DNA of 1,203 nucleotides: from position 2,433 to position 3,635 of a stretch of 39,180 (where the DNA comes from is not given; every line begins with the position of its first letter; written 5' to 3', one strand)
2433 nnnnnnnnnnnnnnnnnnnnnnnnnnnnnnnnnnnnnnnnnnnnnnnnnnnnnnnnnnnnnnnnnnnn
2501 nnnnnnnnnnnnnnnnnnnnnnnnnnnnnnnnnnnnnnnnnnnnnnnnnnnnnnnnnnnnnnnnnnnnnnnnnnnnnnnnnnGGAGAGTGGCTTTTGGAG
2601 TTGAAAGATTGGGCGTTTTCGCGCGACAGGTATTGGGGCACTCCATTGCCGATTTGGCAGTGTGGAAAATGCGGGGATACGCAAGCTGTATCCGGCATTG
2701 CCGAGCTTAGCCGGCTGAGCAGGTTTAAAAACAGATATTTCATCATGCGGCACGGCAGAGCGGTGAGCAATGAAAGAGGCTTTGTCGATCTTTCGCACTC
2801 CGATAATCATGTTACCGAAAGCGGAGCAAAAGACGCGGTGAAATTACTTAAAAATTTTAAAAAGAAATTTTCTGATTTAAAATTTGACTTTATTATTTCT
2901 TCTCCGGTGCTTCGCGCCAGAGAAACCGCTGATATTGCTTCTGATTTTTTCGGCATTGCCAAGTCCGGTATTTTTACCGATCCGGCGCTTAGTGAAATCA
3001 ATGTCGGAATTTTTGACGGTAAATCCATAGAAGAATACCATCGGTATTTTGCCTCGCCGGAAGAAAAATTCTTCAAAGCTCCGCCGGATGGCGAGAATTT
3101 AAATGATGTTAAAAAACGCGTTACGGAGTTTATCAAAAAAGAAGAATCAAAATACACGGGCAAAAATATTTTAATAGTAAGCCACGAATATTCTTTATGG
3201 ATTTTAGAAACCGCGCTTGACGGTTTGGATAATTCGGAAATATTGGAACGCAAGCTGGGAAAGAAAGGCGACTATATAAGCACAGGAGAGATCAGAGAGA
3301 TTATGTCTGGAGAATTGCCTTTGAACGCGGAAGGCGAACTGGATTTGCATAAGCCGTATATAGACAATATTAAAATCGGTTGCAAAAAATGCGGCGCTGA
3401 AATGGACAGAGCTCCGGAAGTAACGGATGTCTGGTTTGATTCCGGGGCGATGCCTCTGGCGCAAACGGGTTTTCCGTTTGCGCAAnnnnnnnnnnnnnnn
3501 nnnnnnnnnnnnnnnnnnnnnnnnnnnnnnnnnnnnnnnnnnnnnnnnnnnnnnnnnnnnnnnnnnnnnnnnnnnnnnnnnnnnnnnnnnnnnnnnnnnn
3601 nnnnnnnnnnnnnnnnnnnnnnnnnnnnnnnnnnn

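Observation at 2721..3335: Apparently intact histidine-phosphatase (PGAM-like) domain nested inside isoleucyl-tRNA synthetase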

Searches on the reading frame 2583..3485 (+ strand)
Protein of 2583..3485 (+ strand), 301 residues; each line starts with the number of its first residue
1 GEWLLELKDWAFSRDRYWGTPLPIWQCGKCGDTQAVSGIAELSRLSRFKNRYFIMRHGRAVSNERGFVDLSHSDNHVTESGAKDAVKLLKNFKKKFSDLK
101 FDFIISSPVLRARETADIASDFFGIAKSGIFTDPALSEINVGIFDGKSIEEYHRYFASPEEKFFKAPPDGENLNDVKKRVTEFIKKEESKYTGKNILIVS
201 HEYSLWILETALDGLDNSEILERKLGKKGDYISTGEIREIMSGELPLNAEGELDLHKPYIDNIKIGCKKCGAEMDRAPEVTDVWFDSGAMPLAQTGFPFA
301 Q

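Call 3: search_protein_families(library=pfam, proteins=[window:2670-3400:+], max_evalue=0.01)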
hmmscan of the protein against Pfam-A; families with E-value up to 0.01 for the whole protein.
window:2670-3400:+ (243 aa): 1 family
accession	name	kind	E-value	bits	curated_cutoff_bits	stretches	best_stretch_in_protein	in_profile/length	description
PF00300.27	His_Phos_1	-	1.4e-28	100.3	21.7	1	24-196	2-171/194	Histidine phosphatase superfamily (branch 1)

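Call 4: search_protein_families(library=ncbifam, proteins=[window:2670-3400:+], max_evalue=0.01)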
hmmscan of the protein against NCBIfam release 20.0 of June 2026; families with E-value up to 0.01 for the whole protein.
window:2670-3400:+ (243 aa): 19 families
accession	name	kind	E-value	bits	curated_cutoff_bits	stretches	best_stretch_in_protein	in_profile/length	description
NF038349.1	dPGM_arch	equivalog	8.7e-20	71.4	225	1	25-189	3-154/194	2,3-diphosphoglycerate-dependent phosphoglycerate mutase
TIGR03162.1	ribazole_cobC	equivalog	3.3e-19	69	162.9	1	25-195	3-167/176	alpha-ribazole phosphatase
NF005567.0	PRK07238.1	equivalog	1e-18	67.8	326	1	22-175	179-329/378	bifunctional RNase H/acid phosphatase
NF045917.1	PhserinePhPspA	equivalog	1.6e-13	50.9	350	1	22-188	3-166/211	phosphoserine phosphatase PspA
NF009994.0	PRK13463.1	equivalog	1.8e-13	50.8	277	1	23-190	5-169/203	phosphoserine phosphatase 1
NF011580.0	PRK15004.1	equivalog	8.7e-12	45.5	250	1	22-183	2-160/203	adenosylcobalamin/alpha-ribazole phosphatase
NF002339.0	PRK01295.1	equivalog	9.4e-12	44.8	316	1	24-196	6-182/206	2,3-bisphosphoglycerate-dependent phosphoglycerate mutase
NF002901.0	PRK03482.1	equivalog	3.6e-11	43.1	261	1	24-196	5-172/215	2,3-diphosphoglycerate-dependent phosphoglycerate mutase GpmB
NF002217.0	PRK01112.1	equivalog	8.5e-10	38.4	320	1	134-196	141-205/228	2,3-bisphosphoglycerate-dependent phosphoglycerate mutase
TIGR00249.1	sixA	equivalog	5.7e-09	36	74.5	1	23-99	3-72/154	phosphohistidine phosphatase SixA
TIGR03848.1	MSMEG_4193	subfamily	8.5e-09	35.1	203.85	1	25-171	4-151/204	MSMEG_4193 family putative phosphomutase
NF010718.0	PRK14120.1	equivalog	1.5e-07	31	366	1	136-193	145-204/249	phosphoglyceromutase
TIGR01258.1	pgm_1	subfamily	1.7e-07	30.9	81.7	1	137-194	144-203/245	2,3-bisphosphoglycerate-dependent phosphoglycerate mutase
NF009993.0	PRK13462.1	equivalog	4.1e-07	29.8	226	1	20-173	5-148/203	acid phosphatase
NF010713.0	PRK14115.1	equivalog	3e-06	26.7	305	1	138-195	146-205/248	2,3-diphosphoglycerate-dependent phosphoglycerate mutase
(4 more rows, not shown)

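Call 5: find_homologous_proteins(query=window:2583-3485:+, max_evalue=0.00001)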
Query window:2583-3485:+ (301 aa): 557 proteins with E <= 0.00001 among 2480 candidates; the best 120 are listed.
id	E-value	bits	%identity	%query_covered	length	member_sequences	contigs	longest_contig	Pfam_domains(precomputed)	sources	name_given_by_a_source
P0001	3.6e-77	278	44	99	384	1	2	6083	PF00133.29,PF00300.28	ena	-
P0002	1.1e-67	247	42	99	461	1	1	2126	PF00133.29,PF00300.28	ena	-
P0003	8.3e-62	227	39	100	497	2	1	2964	PF09334.18,PF08264.20,PF00133.29,PF00300.28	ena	-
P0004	2.9e-57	212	45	81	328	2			PF09334.18,PF00133.29,PF00300.28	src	-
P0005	9.4e-54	201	44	80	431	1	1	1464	PF00133.29,PF00300.28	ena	-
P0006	1.2e-48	184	78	39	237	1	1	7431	PF00133.29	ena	-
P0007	2.4e-47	180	38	87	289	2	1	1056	PF00133.29,PF00300.28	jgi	jgi:isoleucyl-tRNA synthetase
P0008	2.4e-46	176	37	99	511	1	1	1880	PF00133.29,PF00300.28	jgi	jgi:isoleucyl-tRNA synthetase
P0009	3.0e-44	170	39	91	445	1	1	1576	PF00133.29,PF00300.28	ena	-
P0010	1.2e-43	168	37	98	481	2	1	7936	PF09334.18,PF00133.29,PF00300.28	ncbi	ncbi:MAG: class I tRNA ligase family protein, partial [Patescibacteria group bacterium]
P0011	2.9e-38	150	40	67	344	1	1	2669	PF00133.29,PF00300.28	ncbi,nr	ncbi:MAG: class I tRNA ligase family protein, partial [Candidatus Colwellbacteria bacterium]|nr:clas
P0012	1.1e-33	135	37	82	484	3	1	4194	PF09334.18,PF08264.20,PF00133.29,PF00300.28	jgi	jgi:isoleucyl-tRNA synthetase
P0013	6.8e-30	122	43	59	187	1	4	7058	PF00300.28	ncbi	-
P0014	2.5e-29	121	41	53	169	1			PF00133.29,PF00300.28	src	-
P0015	2.5e-27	114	70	16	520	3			PF09334.18,PF00133.29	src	-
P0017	2.1e-26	111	39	63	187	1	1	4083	PF00300.28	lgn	-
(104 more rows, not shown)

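Call 8: find_related_loci(query=window:2583-3485:+, collection=genome_contigs, flank=6000)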
Query window:2583-3485:+ (301 aa) in genome_contigs; peptide patterns used: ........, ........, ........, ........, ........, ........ (x = any residue, [..] = any of these).
537 stretches matched a pattern; 5 encode a relative of the query (tblastn E <= 1e-3); 5 distinct loci.
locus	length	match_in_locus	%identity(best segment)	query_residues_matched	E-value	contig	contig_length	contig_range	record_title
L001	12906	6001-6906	45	1-299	1e-85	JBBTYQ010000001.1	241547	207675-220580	MAG: Patescibacteria group bacterium isolate H41-bin047_1 H41_bin047_1_000000000001, whole genome shotgun sequence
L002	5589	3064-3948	44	1-299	7e-76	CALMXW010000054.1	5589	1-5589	MAG TPA_asm: uncultured bacterium isolate SRR6158310_bin.79_CONCOCT_v1.1_MAG genome assembly, contig: ERZ1749613.2483, w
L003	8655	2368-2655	48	1-299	9e-14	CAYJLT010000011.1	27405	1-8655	MAG TPA_asm: uncultured Treponemataceae bacterium isolate ERP123703_co4_220 genome assembly, contig: NODE_752_length_274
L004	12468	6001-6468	29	47-201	4e-8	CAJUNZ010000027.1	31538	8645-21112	MAG TPA_asm: uncultured Acetatifactor sp. isolate MGBC162151 genome assembly, contig: MGBC162151.27, whole genome shotgu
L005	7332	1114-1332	44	2-298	6e-6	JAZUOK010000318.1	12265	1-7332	MAG: Eubacteriales bacterium isolate T1900044873_TS20190339.MAGScoT_cleanbin_000039 SGB_3179_k141_1973914, whole genome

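Call 19: search_protein_representatives(alignment_id=A2)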
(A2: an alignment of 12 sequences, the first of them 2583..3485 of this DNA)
Query: 12 sequences, 495 profile positions. Proteins with E-value up to 0.001 (for the whole library): 85764; up to 1e-10: 38501; up to 1e-30: 3148. The best 150 are listed.
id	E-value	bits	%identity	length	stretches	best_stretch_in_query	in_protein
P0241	2.5e-213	725.8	-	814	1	3-486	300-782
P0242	4.8e-208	708.4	-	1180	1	3-495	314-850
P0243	5.9e-202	688.3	-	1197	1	2-494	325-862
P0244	7.8e-201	684.6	-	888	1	3-494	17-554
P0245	8.7e-200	681.1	-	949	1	1-495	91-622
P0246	1.4e-198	677.2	-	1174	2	1-493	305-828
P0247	4.0e-198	675.6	-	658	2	2-481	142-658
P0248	1.2e-197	674.0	-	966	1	4-494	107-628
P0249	5.9e-193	658.6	-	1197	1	3-494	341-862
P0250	3.6e-192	656.0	-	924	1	3-495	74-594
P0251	6.1e-191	652.0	-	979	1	2-495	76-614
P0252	6.2e-191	651.9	-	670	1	3-486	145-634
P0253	1.2e-189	647.7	-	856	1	13-494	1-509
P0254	1.4e-189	647.5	-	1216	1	2-495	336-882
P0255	7.5e-188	641.8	-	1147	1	3-495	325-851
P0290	2.6e-165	567.4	-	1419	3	2-491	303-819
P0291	1.3e-164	565.1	-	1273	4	3-191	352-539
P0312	3.9e-154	530.6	-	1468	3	2-408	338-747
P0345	6.4e-140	483.7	-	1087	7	3-189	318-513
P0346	1.5e-139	482.5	-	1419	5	8-185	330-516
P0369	7.0e-131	453.9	-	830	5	6-192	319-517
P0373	9.8e-129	446.8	-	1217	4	3-187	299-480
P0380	3.0e-126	438.6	-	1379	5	11-188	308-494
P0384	1.5e-122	426.4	-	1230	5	3-187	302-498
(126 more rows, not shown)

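Call 27: search_protein_families(library=pfam, proteins=[P0291, P0346, P0380, P0373, P0384, P0345, P0290], max_evalue=0.0001)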
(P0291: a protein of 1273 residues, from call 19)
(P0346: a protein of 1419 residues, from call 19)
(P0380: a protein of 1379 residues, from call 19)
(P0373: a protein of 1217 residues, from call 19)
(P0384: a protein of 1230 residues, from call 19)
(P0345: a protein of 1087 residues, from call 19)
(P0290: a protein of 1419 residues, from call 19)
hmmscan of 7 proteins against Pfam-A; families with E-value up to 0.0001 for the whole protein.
P0291 (1273 aa): 5 families
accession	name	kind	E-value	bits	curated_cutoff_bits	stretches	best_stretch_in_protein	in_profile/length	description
PF00133.28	tRNA-synt_1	-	1.2e-127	426.6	22.7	1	48-688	2-408/414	tRNA synthetases class I (I, L, M and V)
PF08264.19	Anticodon_1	-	5.1e-37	127.5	25.1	1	918-1062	1-145/148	Anticodon-binding domain of tRNA ligase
PF19302.4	DUF5915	-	3.4e-36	125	27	1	1078-1269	2-195/195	Domain of unknown function (DUF5915)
PF00300.27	His_Phos_1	-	2.3e-35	122.5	21.7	1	733-899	1-170/194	Histidine phosphatase superfamily (branch 1)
PF09334.17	tRNA-synt_1g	-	1.4e-19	70.6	20.1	2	574-698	243-371/391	tRNA synthetases class I (M)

P0346 (1419 aa): 5 families
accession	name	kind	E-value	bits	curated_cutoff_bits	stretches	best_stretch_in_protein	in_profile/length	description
PF00133.28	tRNA-synt_1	-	8.4e-131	437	22.7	2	22-568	2-314/414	tRNA synthetases class I (I, L, M and V)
PF00300.27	His_Phos_1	-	3.1e-58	197.1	21.7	2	889-1035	1-156/194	Histidine phosphatase superfamily (branch 1)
PF08264.19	Anticodon_1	-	1.6e-27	96.6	25.1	1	1069-1214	1-146/148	Anticodon-binding domain of tRNA ligase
PF19302.4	DUF5915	-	2.6e-22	79.8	27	1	1232-1416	3-194/195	Domain of unknown function (DUF5915)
PF09334.17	tRNA-synt_1g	-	3.9e-15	56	20.1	1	52-191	8-128/391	tRNA synthetases class I (M)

P0380 (1379 aa): 5 families
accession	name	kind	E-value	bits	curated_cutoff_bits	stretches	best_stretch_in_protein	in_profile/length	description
PF00133.28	tRNA-synt_1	-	1.9e-123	412.7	22.7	2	22-548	2-319/414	tRNA synthetases class I (I, L, M and V)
PF00300.27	His_Phos_1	-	3.3e-59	200.3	21.7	2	558-724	3-180/194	Histidine phosphatase superfamily (branch 1)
PF08264.19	Anticodon_1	-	3.9e-29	101.9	25.1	1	1034-1181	1-146/148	Anticodon-binding domain of tRNA ligase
PF19302.4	DUF5915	-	5e-27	95.2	27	1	1194-1377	2-194/195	Domain of unknown function (DUF5915)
PF09334.17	tRNA-synt_1g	-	5e-15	55.6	20.1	0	52-191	8-128/391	tRNA synthetases class I (M)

P0373 (1217 aa): 5 families
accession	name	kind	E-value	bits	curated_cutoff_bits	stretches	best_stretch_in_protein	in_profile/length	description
PF00133.28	tRNA-synt_1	-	2.7e-132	441.9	22.7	2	19-541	2-327/414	tRNA synthetases class I (I, L, M and V)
PF00300.27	His_Phos_1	-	2.2e-35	122.5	21.7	1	542-705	2-166/194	Histidine phosphatase superfamily (branch 1)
PF08264.19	Anticodon_1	-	1.8e-34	119.2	25.1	1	869-1013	1-146/148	Anticodon-binding domain of tRNA ligase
PF19302.4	DUF5915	-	1.4e-32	113.3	27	1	1029-1213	2-194/195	Domain of unknown function (DUF5915)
PF09334.17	tRNA-synt_1g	-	2.8e-14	53.1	20.1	0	751-826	302-372/391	tRNA synthetases class I (M)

P0384 (1230 aa): 5 families
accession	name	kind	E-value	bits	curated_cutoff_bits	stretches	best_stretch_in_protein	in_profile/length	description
PF00133.28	tRNA-synt_1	-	4.7e-131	437.8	22.7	2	17-558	1-324/414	tRNA synthetases class I (I, L, M and V)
PF19302.4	DUF5915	-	2.8e-37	128.6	27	1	1052-1220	2-181/195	Domain of unknown function (DUF5915)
PF00300.27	His_Phos_1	-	1.8e-30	106.5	21.7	1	562-731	2-174/194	Histidine phosphatase superfamily (branch 1)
PF08264.19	Anticodon_1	-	5.5e-27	94.9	25.1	1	882-1034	1-144/148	Anticodon-binding domain of tRNA ligase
PF09334.17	tRNA-synt_1g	-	1e-12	48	20.1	0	48-194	8-135/391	tRNA synthetases class I (M)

P0345 (1087 aa): 3 families
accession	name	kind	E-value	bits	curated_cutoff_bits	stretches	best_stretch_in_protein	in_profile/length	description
PF00133.28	tRNA-synt_1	-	1.5e-135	452.6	22.7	3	21-528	2-285/414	tRNA synthetases class I (I, L, M and V)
PF00300.27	His_Phos_1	-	6.9e-69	231.8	21.7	2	541-697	1-163/194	Histidine phosphatase superfamily (branch 1)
PF09334.17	tRNA-synt_1g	-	1.1e-16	61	20.1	2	51-190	8-128/391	tRNA synthetases class I (M)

P0290 (1419 aa): 5 families
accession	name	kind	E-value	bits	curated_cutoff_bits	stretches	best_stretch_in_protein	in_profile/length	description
PF00133.28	tRNA-synt_1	-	4.2e-143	477.5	22.7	2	18-485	2-265/414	tRNA synthetases class I (I, L, M and V)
PF00300.27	His_Phos_1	-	2.6e-82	275.6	21.7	2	871-1061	1-189/194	Histidine phosphatase superfamily (branch 1)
PF19302.4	DUF5915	-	1.1e-34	120.2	27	1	1229-1418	2-194/195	Domain of unknown function (DUF5915)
PF08264.19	Anticodon_1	-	8.8e-33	113.7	25.1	1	1065-1210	1-146/148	Anticodon-binding domain of tRNA ligase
PF09334.17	tRNA-synt_1g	-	7.8e-17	61.5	20.1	1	775-847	310-380/391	tRNA synthetases class I (M)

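Call 34: find_encoding_contigs(protein=P0013, flank=5000, max_places=4)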
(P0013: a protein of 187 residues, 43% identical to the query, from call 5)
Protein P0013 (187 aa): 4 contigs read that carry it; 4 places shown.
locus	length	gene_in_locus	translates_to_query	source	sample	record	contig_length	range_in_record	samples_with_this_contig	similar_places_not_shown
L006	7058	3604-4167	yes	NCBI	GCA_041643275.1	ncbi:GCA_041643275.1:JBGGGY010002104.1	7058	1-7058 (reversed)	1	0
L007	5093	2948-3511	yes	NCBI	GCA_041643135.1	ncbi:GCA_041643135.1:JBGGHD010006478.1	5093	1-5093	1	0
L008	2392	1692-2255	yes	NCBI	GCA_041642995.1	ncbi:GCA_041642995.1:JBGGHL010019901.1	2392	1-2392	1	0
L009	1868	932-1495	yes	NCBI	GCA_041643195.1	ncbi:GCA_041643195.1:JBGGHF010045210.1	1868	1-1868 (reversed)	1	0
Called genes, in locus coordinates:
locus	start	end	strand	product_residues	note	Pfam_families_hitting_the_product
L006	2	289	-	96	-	?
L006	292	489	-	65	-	-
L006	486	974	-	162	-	PF05198:IF3_N, PF00707:IF3_C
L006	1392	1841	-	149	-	PF01668:SmpB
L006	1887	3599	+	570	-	PF03485:Arg_tRNA_synt_N, PF00750:tRNA-synt_1d, PF05746:DALR_1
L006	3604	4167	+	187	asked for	PF00300:His_Phos_1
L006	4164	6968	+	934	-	PF00133:tRNA-synt_1, PF09334:tRNA-synt_1g (weak), PF08264:Anticodon_1, PF19302:DUF5915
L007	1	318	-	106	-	?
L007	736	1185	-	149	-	PF01668:SmpB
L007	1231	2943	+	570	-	PF03485:Arg_tRNA_synt_N, PF00750:tRNA-synt_1d, PF05746:DALR_1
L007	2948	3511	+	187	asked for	PF00300:His_Phos_1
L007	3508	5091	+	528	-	?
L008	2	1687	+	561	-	?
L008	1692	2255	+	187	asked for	PF00300:His_Phos_1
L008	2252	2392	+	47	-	?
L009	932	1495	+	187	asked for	PF00300:His_Phos_1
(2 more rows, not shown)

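Call 35: find_encoding_contigs(protein=P0017, flank=5000, max_places=3)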
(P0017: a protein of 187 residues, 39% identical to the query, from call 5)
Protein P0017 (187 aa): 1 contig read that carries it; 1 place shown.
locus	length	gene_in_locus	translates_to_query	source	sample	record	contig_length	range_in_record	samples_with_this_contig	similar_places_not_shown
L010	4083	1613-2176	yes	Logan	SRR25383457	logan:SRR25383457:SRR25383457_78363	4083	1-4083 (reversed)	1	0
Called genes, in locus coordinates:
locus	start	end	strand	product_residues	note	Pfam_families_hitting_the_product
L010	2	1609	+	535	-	?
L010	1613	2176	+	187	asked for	PF00300:His_Phos_1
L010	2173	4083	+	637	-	?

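Call 40: find_related_loci(query=A4, collection=genome_contigs, flank=5000)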
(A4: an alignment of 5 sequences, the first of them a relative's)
Query A4 (187 aa) in genome_contigs; peptide patterns used: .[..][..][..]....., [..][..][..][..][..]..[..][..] (x = any residue, [..] = any of these).
600 stretches matched a pattern (row limit reached: there are more); 52 encode a relative of the query (tblastn E <= 1e-3); 52 distinct loci.
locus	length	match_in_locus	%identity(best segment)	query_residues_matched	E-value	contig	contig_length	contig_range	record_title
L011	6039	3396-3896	60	1-167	5e-57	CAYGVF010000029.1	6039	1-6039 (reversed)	MAG TPA_asm: uncultured Candidatus Saccharibacteria bacterium isolate ERP119294_co2_523 genome assembly, contig: k141_21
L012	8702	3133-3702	48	1-183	8e-53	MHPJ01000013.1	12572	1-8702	MAG: Candidatus Staskawiczbacteria bacterium RIFOXYB1_FULL_37_44 rifoxyb1_full_scaffold_3403, whole genome shotgun seque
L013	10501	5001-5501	51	5-169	5e-52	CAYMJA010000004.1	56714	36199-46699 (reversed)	MAG TPA_asm: uncultured Candidatus Saccharibacteria bacterium isolate SRP214966_co5_52 genome assembly, contig: NODE_251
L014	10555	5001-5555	48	4-187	1e-49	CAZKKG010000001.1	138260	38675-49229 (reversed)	MAG TPA_asm: uncultured Candidatus Saccharibacteria bacterium isolate SRP178699_co1_415 genome assembly, contig: NODE_45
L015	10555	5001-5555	44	1-187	1e-49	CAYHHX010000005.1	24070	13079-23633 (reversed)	MAG TPA_asm: uncultured Candidatus Saccharibacteria bacterium isolate ERP119705_co13_61 genome assembly, contig: NODE_25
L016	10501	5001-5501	50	5-170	1e-49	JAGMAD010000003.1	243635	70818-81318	MAG: Candidatus Parcubacteria bacterium isolate RS_14_22 ZL355.bin.22.fa_3, whole genome shotgun sequence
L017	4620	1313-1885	49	2-187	7e-49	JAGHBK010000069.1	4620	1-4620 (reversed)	MAG: bacterium isolate AUK254 PB_MBMC_208_c_000000000023, whole genome shotgun sequence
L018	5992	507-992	51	1-162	1e-48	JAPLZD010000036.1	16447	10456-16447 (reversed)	MAG: Candidatus Staskawiczbacteria bacterium isolate LacPavin_0920_SED5_MAG_39_11 LacPavin_0920_SED5_scaffold_1654654, w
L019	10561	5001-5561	46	1-187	2e-48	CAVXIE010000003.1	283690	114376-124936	MAG: Candidatus Staskawiczbacteria bacterium isolate MFD03044.bin.2.105 genome assembly, contig: contig_49098, whole gen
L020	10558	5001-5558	48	5-187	3e-48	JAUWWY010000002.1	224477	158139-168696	MAG: bacterium isolate CSMAG_2670 CSMAG_2670_k127_2154192_length_224477_cov_38.7408, whole genome shotgun sequence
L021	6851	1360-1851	51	5-159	3e-47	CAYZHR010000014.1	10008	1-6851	MAG TPA_asm: uncultured Candidatus Saccharibacteria bacterium isolate binchicken_co387_45 genome assembly, contig: NODE_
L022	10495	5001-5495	49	1-166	3e-47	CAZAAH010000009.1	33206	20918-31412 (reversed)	MAG TPA_asm: uncultured Candidatus Saccharibacteria bacterium isolate SRP193066_co2_95 genome assembly, contig: NODE_666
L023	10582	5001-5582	45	1-187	3e-46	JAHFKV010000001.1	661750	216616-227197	MAG: Candidatus Staskawiczbacteria bacterium isolate nzgw418 NODE_3_length_661751_cov_10.822417, whole genome shotgun se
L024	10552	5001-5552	47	5-187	1e-45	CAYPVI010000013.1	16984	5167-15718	MAG TPA_asm: uncultured Candidatus Saccharibacteria bacterium isolate binchicken_co100_411 genome assembly, contig: NODE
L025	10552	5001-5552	48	5-187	3e-45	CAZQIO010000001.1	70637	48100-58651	MAG TPA_asm: uncultured Candidatus Saccharibacteria bacterium isolate binchicken_co71_171 genome assembly, contig: NODE_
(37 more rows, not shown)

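Call 74: search_protein_families(library=padloc, proteins=[P0013], max_evalue=0.01)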
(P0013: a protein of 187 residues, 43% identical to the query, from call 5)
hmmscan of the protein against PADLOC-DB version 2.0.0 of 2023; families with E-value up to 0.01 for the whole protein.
P0013 (187 aa): 0 families
